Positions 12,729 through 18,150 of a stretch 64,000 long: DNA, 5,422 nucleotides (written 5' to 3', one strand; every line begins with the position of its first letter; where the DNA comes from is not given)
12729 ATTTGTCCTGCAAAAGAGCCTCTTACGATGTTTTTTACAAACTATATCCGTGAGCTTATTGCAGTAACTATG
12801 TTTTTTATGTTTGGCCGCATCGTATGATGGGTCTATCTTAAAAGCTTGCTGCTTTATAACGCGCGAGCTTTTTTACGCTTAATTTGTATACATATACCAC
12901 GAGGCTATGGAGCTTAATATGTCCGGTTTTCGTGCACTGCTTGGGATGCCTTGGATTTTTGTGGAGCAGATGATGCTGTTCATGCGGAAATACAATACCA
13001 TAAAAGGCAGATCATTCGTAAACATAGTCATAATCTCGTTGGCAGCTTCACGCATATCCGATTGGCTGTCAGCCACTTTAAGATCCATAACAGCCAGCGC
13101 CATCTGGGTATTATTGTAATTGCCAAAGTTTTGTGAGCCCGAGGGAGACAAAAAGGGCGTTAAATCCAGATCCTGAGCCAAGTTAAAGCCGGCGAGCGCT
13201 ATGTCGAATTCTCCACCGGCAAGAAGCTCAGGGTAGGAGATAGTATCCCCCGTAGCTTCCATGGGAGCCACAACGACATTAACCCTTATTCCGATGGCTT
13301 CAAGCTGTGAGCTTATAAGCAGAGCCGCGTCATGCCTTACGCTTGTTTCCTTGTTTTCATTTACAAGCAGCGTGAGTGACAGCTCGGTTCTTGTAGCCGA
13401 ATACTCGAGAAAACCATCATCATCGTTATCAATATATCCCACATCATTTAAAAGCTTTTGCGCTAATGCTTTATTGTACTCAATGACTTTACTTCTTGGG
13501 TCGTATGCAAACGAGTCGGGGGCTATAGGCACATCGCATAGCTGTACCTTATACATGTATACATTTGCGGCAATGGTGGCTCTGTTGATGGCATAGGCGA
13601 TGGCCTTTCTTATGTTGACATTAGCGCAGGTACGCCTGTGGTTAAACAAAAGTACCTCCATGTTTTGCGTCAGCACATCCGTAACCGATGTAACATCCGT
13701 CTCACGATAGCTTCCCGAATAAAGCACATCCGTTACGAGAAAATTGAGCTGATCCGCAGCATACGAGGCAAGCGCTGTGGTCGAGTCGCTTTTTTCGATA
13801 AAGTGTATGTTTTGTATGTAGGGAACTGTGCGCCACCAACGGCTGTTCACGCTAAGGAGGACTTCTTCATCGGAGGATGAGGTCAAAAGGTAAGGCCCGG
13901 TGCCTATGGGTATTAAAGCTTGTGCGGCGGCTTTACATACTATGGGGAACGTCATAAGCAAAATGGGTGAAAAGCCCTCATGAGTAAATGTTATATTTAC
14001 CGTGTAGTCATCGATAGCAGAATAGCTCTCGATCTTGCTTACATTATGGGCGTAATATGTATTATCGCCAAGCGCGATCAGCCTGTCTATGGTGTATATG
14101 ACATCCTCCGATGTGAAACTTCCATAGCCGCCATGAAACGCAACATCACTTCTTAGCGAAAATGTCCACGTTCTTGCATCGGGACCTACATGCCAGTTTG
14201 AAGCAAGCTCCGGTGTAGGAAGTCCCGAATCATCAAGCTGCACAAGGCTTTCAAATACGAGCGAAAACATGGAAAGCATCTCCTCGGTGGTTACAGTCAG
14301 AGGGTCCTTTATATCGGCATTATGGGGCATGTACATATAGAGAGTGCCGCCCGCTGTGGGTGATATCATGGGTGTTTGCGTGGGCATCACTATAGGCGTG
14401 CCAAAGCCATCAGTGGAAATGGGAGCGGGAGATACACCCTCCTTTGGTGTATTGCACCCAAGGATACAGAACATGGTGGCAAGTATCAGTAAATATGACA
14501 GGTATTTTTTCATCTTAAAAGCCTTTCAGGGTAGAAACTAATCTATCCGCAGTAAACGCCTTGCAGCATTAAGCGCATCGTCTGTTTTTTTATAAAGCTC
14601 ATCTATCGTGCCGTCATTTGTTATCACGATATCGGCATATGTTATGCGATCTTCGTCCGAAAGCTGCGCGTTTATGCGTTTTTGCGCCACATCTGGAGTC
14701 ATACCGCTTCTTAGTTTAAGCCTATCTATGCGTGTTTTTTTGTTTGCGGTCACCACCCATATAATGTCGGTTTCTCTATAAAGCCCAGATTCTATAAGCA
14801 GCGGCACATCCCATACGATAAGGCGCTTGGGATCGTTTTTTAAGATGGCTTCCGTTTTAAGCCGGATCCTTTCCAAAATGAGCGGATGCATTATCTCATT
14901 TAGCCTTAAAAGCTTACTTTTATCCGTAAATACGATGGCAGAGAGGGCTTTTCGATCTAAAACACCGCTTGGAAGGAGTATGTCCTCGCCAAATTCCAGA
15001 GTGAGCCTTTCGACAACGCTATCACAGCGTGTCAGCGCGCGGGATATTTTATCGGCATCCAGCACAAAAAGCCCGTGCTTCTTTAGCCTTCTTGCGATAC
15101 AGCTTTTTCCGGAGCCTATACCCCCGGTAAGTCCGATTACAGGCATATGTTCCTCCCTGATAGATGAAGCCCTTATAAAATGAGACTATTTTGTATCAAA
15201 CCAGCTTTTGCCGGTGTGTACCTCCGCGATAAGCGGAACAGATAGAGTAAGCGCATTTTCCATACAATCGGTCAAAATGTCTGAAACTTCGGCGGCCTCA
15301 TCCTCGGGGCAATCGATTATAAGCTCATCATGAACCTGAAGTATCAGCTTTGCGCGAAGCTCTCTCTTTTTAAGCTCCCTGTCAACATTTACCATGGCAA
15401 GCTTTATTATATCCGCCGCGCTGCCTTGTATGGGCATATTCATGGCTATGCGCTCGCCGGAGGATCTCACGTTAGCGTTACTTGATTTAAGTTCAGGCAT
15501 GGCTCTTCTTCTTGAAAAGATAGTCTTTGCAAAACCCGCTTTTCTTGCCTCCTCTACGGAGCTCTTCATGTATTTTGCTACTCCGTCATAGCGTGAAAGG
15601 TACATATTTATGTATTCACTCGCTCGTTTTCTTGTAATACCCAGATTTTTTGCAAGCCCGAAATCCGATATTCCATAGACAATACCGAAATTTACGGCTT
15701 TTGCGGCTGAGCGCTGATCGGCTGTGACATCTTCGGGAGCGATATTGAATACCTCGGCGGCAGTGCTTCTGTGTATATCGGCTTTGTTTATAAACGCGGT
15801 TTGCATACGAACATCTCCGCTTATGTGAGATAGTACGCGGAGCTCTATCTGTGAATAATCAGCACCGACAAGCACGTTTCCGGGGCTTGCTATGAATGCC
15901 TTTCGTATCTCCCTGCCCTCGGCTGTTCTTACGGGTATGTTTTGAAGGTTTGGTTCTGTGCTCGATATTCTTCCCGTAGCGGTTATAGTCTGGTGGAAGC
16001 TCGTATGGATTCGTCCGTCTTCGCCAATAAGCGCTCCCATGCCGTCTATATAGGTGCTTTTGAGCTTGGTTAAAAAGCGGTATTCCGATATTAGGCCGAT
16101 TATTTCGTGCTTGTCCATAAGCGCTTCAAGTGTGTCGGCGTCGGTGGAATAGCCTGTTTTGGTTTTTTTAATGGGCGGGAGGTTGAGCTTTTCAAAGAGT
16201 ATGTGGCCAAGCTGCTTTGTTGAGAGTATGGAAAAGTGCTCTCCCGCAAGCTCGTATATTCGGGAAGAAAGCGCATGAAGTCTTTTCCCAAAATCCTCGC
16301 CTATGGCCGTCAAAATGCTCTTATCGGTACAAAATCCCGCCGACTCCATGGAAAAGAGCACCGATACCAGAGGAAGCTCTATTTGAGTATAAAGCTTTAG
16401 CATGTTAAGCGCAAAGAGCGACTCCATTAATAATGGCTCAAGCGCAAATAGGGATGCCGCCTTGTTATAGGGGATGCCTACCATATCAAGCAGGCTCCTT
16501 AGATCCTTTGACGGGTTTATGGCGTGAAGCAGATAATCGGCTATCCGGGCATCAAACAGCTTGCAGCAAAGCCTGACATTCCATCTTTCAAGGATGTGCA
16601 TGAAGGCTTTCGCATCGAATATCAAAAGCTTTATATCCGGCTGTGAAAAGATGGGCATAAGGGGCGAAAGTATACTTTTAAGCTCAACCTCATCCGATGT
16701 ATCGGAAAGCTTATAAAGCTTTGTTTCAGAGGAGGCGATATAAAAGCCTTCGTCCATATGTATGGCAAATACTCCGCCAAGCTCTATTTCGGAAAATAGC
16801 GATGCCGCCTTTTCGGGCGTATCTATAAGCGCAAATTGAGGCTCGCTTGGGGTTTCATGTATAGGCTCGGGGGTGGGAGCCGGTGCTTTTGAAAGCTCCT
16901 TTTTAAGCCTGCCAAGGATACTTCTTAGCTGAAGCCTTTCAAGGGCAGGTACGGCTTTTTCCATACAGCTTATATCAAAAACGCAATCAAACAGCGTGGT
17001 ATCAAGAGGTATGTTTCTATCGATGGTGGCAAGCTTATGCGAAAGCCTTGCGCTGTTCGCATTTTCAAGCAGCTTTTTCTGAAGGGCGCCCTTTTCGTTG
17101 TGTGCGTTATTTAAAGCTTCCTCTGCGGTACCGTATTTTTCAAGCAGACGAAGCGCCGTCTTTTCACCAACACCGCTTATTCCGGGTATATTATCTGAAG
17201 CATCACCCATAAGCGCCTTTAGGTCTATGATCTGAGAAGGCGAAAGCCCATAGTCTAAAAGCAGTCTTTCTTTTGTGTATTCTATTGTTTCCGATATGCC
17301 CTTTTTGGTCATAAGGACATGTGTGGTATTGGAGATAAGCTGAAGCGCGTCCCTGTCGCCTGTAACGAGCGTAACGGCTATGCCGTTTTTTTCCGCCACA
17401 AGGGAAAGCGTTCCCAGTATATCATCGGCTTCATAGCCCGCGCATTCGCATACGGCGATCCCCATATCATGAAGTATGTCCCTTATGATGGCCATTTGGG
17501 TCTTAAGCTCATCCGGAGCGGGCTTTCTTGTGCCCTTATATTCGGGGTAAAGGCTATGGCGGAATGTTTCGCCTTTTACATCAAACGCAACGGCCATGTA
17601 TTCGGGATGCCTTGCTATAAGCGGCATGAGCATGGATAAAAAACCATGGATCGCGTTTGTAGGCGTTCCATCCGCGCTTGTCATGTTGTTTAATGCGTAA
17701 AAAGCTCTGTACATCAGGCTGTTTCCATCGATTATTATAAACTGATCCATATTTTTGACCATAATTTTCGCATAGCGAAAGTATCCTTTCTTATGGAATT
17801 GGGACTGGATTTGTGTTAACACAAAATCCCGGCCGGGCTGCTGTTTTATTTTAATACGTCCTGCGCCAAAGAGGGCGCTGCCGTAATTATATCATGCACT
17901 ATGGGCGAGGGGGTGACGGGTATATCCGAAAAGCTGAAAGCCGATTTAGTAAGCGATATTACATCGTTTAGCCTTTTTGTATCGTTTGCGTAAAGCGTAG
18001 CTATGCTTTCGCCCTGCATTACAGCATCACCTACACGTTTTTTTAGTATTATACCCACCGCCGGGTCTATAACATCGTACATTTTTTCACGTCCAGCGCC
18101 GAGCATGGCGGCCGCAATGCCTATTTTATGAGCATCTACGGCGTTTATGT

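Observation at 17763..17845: Recurrent structured intercistronic leader (copy 1, polA): Shine-Dalgarno separated from the ATG by a small conserved hairpin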

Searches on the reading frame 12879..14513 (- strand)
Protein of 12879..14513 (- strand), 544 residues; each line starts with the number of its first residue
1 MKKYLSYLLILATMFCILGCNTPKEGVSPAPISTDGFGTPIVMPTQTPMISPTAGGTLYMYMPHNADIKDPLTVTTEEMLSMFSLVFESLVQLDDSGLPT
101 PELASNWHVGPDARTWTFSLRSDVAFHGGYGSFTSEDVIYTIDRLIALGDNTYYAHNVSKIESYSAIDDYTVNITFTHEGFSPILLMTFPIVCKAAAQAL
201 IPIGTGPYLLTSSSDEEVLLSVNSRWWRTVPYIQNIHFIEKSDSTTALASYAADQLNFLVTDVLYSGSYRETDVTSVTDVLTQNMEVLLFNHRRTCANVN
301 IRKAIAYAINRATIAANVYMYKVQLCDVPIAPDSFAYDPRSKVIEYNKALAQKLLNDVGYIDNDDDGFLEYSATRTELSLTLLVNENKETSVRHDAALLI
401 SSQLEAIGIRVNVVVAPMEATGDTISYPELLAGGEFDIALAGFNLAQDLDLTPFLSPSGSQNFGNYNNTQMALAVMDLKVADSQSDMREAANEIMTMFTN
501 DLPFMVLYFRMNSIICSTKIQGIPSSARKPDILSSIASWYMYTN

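Call 62: search_protein_families(library=pfam, proteins=[window:12879-14513:-], max_evalue=0.00001)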
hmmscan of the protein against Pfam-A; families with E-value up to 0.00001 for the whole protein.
window:12879-14513:- (544 aa): 1 family
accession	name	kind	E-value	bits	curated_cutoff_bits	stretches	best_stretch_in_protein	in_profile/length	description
PF00496.27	SBP_bac_5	-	1e-57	196.4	32.4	1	99-459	2-361/368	Bacterial extracellular solute-binding proteins, family 5 Middle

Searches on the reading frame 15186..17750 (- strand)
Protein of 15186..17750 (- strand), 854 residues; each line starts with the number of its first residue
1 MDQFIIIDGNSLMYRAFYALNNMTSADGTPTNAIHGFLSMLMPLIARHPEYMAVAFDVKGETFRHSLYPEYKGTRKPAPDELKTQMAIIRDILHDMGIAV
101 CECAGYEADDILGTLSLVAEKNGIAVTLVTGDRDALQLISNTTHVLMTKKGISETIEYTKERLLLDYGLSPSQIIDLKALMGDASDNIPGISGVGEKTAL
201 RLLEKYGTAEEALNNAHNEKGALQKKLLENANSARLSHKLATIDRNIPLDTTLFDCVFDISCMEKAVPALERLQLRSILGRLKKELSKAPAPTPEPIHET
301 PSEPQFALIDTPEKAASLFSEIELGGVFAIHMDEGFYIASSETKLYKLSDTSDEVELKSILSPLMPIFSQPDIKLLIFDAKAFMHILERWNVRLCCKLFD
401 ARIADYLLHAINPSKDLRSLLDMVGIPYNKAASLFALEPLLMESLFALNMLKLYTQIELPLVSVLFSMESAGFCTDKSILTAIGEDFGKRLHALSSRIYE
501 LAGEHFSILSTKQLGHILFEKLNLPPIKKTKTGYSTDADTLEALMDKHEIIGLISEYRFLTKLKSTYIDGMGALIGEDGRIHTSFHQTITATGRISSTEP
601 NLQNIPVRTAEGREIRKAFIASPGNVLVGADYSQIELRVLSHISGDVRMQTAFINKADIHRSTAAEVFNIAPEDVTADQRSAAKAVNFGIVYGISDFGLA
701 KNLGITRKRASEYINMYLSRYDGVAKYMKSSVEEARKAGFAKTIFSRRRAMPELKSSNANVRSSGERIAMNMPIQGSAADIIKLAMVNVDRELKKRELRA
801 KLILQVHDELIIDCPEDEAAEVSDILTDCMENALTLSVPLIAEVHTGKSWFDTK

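Call 51: find_homologous_proteins(query=window:15186-17750:-, max_evalue=1e-100)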
Query window:15186-17750:- (854 aa): 7946 proteins with E <= 1e-100 among 8000 candidates; the best 120 are listed.
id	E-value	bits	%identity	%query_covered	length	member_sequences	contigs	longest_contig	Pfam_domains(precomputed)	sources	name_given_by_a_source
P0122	0.0e+0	1892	100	100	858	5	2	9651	PF01367.26,PF02739.23,PF00476.27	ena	-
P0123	0.0e+0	1063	58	100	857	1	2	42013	PF01367.26,PF02739.23,PF22619.3,PF00476.27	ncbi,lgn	-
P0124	0.0e+0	1062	58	100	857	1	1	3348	PF01612.27,PF01367.26,PF02739.23,PF22619.3,PF00476.27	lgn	-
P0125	0.0e+0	1061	58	100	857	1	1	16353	PF01612.27,PF01367.26,PF02739.23,PF22619.3,PF00476.27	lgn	-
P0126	0.0e+0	1060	58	100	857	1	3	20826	PF01612.27,PF01367.26,PF02739.23,PF22619.3,PF00476.27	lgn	-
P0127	0.0e+0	1060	58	100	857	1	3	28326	PF01612.27,PF01367.26,PF02739.23,PF22619.3,PF00476.27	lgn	-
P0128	0.0e+0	1060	58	100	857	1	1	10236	PF01612.27,PF01367.26,PF02739.23,PF22619.3,PF00476.27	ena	-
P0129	0.0e+0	1060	58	100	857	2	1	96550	PF01612.27,PF01367.26,PF02739.23,PF22619.3,PF00476.27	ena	-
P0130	0.0e+0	1058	58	100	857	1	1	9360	PF01612.27,PF01367.26,PF02739.23,PF22619.3,PF00476.27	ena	-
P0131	0.0e+0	1057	59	100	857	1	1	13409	PF01612.27,PF01367.26,PF02739.23,PF22619.3,PF00476.27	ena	-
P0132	0.0e+0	1057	59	100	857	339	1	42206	PF01612.27,PF01367.26,PF02739.23,PF22619.3,PF00476.27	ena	-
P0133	0.0e+0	1057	58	100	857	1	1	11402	PF01612.27,PF01367.26,PF02739.23,PF22619.3,PF00476.27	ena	-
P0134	0.0e+0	1057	58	100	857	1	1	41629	PF01612.27,PF01367.26,PF02739.23,PF22619.3,PF00476.27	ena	-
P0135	0.0e+0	1056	58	100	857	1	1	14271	PF01612.27,PF01367.26,PF02739.23,PF22619.3,PF00476.27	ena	-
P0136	0.0e+0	1056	59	100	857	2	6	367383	PF01612.27,PF01367.26,PF02739.23,PF22619.3,PF00476.27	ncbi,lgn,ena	-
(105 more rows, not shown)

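Call 52: find_encoding_contigs(protein=P0123, flank=3000, max_places=2)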
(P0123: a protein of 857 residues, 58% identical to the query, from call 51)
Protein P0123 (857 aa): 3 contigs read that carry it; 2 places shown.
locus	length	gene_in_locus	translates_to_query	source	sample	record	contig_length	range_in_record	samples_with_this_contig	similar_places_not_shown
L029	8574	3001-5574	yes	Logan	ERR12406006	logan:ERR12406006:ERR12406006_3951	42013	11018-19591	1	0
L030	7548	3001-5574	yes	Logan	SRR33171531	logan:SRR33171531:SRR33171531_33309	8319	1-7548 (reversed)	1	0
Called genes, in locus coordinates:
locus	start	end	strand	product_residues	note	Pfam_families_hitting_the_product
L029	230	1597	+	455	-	PF17125:Methyltr_RsmF_N, PF01189:Methyltr_RsmB-F, PF17126:RsmF_methylt_CI (weak), PF13636:Methyltranf_PUA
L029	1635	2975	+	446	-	PF02885:Glycos_trans_3N, PF00591:Glycos_transf_3, PF07831:PYNP_C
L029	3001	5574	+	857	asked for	PF02739:5_3_exonuc_N, PF01367:5_3_exonuc, PF22619:DNA_polI_exo1, PF00476:DNA_pol_A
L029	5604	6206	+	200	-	PF01121:CoaE, PF13238:AAA_18 (faint)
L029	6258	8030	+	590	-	PF00496:SBP_bac_5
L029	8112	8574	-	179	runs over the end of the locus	-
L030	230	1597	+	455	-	PF17125:Methyltr_RsmF_N, PF01189:Methyltr_RsmB-F, PF17126:RsmF_methylt_CI (weak), PF13636:Methyltranf_PUA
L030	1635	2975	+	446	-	PF02885:Glycos_trans_3N, PF00591:Glycos_transf_3, PF07831:PYNP_C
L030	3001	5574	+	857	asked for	PF02739:5_3_exonuc_N, PF01367:5_3_exonuc, PF22619:DNA_polI_exo1, PF00476:DNA_pol_A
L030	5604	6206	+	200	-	PF01121:CoaE, PF13238:AAA_18 (faint)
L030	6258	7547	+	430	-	?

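Call 53: find_encoding_contigs(protein=P0122, flank=4000, max_places=4)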
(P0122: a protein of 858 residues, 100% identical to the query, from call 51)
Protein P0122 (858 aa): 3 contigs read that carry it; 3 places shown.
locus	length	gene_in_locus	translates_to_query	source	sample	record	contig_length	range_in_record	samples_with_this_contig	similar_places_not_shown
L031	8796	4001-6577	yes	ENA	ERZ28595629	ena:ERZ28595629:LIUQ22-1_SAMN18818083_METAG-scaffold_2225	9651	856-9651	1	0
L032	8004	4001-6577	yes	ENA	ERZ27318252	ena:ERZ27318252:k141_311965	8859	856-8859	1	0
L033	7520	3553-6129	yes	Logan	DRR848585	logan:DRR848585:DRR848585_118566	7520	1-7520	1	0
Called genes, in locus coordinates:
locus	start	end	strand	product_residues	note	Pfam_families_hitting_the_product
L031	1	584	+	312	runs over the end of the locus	PF00696:AA_kinase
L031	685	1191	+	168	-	PF02245:Pur_DNA_glyco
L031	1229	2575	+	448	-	PF17125:Methyltr_RsmF_N, PF01189:Methyltr_RsmB-F, PF17126:RsmF_methylt_CI (weak), PF13636:Methyltranf_PUA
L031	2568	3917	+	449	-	PF02885:Glycos_trans_3N, PF00591:Glycos_transf_3, PF07831:PYNP_C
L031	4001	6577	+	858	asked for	PF02739:5_3_exonuc_N, PF01367:5_3_exonuc, PF00476:DNA_pol_A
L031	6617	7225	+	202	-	PF01121:CoaE, PF13238:AAA_18 (weak)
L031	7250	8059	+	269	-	-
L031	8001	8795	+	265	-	?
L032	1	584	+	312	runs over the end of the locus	PF00696:AA_kinase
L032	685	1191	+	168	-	PF02245:Pur_DNA_glyco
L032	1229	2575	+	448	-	PF17125:Methyltr_RsmF_N, PF01189:Methyltr_RsmB-F, PF17126:RsmF_methylt_CI (weak), PF13636:Methyltranf_PUA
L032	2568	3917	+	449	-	PF02885:Glycos_trans_3N, PF00591:Glycos_transf_3, PF07831:PYNP_C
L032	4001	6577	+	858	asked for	PF02739:5_3_exonuc_N, PF01367:5_3_exonuc, PF00476:DNA_pol_A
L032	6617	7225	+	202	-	PF01121:CoaE, PF13238:AAA_18 (weak)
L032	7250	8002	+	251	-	?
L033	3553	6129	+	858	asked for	PF02739:5_3_exonuc_N, PF01367:5_3_exonuc, PF00476:DNA_pol_A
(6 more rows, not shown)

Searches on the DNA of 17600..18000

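Call 11: search_rna_families(source=window, start=17600, end=18000, threshold=evalue, max_evalue=10)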
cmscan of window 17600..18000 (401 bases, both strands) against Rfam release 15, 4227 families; matches with E-value up to 10: 0.
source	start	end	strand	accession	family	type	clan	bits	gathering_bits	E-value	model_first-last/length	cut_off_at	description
